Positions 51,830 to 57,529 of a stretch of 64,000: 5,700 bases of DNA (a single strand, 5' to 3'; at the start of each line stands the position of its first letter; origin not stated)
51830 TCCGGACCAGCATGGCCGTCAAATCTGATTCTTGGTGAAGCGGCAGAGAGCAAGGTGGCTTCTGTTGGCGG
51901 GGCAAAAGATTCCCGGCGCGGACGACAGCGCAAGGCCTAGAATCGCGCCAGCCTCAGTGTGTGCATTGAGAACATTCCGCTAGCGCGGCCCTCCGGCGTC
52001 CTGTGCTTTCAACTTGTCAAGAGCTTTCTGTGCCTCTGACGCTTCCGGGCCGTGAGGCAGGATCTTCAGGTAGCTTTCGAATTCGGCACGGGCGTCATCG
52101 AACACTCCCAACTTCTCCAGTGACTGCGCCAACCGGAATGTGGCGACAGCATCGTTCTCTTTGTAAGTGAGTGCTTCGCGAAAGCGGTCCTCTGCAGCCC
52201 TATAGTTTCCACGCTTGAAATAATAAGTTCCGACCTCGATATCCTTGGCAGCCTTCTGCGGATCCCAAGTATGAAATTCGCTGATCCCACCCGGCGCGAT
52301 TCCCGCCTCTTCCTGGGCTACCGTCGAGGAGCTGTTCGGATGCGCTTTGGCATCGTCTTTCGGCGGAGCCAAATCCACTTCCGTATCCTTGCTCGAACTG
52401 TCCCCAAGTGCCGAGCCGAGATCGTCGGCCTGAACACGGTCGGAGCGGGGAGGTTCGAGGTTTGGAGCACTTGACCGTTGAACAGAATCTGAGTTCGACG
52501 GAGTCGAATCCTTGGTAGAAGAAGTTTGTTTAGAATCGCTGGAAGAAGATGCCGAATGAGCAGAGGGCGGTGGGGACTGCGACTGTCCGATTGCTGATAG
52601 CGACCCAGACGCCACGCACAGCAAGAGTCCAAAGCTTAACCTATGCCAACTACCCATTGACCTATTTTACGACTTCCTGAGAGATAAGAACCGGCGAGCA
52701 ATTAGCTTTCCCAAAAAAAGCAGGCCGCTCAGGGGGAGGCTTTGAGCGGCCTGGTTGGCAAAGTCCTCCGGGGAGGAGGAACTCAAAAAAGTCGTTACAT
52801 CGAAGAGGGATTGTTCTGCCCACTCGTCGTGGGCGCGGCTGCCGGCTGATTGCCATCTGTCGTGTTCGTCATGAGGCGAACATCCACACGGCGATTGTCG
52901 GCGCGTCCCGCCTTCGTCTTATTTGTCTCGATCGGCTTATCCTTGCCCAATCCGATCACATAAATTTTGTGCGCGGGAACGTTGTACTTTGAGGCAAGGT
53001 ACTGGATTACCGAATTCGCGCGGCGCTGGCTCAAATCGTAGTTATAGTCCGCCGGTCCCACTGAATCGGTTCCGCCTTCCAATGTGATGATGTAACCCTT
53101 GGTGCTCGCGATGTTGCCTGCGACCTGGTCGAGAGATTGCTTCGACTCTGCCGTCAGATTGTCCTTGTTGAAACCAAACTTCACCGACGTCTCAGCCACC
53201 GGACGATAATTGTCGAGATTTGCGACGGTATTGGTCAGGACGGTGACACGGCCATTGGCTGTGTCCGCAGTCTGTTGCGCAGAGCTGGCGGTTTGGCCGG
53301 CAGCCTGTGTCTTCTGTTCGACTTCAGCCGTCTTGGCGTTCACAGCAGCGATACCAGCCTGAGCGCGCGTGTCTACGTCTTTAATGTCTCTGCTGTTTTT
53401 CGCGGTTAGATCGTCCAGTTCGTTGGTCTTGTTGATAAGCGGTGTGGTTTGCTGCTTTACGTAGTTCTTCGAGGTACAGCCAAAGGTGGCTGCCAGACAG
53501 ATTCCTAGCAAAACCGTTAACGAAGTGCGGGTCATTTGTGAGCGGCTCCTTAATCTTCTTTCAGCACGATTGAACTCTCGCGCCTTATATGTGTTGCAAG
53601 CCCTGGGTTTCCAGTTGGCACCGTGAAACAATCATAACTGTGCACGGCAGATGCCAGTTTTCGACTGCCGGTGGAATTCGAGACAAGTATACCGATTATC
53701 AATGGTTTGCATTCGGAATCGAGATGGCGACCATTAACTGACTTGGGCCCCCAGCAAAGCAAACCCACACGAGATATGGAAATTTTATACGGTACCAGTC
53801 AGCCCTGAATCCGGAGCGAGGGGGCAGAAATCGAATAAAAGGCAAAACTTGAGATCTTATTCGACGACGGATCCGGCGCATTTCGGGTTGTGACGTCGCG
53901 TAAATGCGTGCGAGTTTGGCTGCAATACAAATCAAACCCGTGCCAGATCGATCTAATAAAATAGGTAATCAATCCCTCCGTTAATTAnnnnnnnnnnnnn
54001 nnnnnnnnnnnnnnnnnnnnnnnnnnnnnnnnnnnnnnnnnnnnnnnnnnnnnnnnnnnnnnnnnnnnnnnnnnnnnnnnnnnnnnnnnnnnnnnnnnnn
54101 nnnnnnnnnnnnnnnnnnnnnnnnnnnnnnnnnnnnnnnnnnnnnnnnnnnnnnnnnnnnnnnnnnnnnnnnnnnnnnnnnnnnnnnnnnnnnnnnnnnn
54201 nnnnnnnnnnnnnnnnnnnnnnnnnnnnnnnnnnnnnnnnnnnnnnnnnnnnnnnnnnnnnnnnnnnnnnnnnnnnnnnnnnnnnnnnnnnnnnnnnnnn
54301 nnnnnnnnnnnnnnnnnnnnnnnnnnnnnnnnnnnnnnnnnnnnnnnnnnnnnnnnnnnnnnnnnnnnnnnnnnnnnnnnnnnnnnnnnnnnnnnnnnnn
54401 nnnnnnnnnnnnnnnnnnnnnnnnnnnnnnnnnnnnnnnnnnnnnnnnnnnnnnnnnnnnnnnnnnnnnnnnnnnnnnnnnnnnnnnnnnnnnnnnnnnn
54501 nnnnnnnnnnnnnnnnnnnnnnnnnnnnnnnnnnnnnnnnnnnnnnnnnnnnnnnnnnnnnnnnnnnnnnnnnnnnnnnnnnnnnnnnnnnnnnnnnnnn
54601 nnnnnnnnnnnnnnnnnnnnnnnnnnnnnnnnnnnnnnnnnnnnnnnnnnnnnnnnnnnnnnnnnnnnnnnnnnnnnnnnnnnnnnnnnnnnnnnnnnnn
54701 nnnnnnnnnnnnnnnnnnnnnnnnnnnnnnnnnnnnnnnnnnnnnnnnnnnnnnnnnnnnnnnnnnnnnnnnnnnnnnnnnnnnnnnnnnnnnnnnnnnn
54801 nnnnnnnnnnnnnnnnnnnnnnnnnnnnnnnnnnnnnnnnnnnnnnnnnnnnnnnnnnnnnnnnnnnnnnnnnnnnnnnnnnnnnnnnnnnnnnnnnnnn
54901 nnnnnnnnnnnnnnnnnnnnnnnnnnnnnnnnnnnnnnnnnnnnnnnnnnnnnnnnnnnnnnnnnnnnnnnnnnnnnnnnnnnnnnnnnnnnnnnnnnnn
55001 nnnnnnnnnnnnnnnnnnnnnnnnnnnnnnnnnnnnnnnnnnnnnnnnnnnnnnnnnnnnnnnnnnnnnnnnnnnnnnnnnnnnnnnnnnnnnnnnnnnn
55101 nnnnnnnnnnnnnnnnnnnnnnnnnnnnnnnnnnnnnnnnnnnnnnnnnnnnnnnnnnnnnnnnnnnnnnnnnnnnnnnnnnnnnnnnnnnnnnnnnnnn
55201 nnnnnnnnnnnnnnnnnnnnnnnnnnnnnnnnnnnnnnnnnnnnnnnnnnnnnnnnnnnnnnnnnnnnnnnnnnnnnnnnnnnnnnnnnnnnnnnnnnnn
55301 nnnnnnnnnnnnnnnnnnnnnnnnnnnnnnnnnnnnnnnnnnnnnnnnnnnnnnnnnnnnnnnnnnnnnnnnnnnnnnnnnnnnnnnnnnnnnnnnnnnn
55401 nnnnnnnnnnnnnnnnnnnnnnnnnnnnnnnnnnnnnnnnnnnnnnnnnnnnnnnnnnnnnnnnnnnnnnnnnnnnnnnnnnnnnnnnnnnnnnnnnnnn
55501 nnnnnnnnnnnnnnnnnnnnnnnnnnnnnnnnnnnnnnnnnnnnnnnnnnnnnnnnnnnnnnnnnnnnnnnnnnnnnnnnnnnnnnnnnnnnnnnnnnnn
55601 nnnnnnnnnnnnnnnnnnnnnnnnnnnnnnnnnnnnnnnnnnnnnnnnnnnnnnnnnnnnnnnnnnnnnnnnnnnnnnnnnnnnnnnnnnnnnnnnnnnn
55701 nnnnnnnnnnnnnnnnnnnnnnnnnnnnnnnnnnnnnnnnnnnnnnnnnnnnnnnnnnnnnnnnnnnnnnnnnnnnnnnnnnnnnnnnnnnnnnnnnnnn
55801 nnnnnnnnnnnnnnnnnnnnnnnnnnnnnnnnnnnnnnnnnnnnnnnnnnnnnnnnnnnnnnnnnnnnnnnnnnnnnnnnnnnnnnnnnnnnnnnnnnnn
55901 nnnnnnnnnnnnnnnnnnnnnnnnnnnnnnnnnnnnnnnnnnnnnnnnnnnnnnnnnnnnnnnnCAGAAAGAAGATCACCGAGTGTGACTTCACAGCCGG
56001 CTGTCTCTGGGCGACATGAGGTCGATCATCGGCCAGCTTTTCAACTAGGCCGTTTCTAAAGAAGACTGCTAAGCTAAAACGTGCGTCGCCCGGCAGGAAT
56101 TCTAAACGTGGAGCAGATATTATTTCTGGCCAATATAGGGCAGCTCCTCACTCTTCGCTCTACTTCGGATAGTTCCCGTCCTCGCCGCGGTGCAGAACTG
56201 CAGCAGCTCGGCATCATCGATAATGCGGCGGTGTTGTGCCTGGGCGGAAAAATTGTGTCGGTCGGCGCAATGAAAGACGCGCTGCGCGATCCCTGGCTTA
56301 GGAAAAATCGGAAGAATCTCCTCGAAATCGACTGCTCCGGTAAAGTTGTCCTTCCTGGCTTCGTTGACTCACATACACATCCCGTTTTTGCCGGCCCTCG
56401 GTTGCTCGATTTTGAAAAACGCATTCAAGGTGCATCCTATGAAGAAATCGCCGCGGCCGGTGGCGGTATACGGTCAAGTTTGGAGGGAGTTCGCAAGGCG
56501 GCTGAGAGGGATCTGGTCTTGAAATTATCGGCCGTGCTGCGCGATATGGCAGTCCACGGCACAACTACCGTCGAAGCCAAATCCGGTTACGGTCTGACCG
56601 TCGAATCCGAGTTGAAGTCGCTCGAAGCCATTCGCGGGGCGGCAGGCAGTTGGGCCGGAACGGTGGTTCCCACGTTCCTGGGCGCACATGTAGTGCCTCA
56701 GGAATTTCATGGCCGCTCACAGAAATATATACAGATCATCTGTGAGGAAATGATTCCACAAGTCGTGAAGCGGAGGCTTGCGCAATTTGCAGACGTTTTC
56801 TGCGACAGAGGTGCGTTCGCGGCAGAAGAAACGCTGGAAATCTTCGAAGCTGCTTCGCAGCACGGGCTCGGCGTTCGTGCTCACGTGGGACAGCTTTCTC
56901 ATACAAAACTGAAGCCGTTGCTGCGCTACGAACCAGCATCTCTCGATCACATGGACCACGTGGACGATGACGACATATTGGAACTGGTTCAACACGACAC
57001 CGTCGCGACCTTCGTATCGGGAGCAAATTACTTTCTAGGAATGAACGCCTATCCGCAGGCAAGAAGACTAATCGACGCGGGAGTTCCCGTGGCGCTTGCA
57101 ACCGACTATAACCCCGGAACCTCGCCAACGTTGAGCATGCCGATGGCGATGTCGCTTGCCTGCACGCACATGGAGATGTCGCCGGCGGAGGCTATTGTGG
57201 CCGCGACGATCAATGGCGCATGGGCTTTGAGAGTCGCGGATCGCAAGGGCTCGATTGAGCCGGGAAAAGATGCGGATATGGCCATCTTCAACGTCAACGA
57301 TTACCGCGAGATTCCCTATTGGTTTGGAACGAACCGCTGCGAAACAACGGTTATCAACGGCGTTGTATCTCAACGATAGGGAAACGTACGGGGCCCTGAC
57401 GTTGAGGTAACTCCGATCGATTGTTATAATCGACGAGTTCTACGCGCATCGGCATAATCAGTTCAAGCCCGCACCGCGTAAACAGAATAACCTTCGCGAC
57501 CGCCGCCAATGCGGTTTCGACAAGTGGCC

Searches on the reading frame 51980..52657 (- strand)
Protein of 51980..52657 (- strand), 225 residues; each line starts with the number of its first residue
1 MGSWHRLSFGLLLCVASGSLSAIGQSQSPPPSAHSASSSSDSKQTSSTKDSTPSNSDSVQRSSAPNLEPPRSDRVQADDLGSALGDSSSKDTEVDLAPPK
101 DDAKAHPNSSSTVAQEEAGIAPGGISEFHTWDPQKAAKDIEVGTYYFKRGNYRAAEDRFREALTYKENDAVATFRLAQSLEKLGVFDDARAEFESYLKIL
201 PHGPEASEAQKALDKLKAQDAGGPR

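Call 10: search_protein_families(library=pfam, proteins=[window:51980-52657:-], max_evalue=0.01)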
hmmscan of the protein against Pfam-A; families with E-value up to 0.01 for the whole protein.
window:51980-52657:- (225 aa): 11 families
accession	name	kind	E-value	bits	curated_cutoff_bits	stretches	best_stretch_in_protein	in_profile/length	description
PF13432.12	TPR_16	-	5.3e-08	33.6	32.7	1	143-204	4-65/65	Tetratricopeptide repeat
PF14559.12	TPR_19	-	2.6e-07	31.3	25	1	147-211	2-66/68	Tetratricopeptide repeat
PF13428.12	TPR_14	-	1.3e-05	25.9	23.5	0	172-207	3-38/44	Tetratricopeptide repeat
PF07719.23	TPR_2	-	1.9e-05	24.8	27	0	143-168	8-33/34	Tetratricopeptide repeat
PF13371.12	TPR_9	-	0.00017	22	35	0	177-213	36-72/73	Tetratricopeptide repeat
PF13424.12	TPR_12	-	0.00023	21.8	30.1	0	143-166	52-75/77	Tetratricopeptide repeat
PF13525.12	YfiO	-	0.0026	18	25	0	136-181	141-189/203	Outer membrane lipoprotein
PF13174.12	TPR_6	-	0.0038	18.2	26.3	0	174-198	4-28/33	Tetratricopeptide repeat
PF00515.34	TPR_1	-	0.0049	17.1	27.8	0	143-169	8-34/34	Tetratricopeptide repeat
PF13414.12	TPR_11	-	0.0053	16.9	26.8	1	146-184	4-42/42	TPR repeat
PF12895.13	ANAPC3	-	0.0069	17.1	27.2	0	143-194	30-80/82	Anaphase-promoting complex, cyclosome, subunit 3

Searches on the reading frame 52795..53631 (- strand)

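Call 10: search_protein_families(library=pfam, proteins=[window:52795-53631:-], max_evalue=0.01)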
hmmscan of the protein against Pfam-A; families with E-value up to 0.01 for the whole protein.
window:52795-53631:- (278 aa): 1 family
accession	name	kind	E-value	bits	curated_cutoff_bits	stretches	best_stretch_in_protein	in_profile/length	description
PF00691.25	OmpA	-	1.2e-19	70.9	27.2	1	152-247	2-98/98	OmpA family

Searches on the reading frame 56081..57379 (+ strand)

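Call 10: search_protein_families(library=pfam, proteins=[window:56081-57379:+], max_evalue=0.01)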
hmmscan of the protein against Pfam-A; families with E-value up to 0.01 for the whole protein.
window:56081-57379:+ (432 aa): 2 families
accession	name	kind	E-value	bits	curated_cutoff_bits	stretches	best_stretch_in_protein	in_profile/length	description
PF01979.26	Amidohydro_1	-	2.2e-25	90.1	25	1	89-428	1-343/345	Amidohydrolase family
PF07969.17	Amidohydro_3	-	2.5e-22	80.4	29.7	2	141-429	153-470/472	Amidohydrolase family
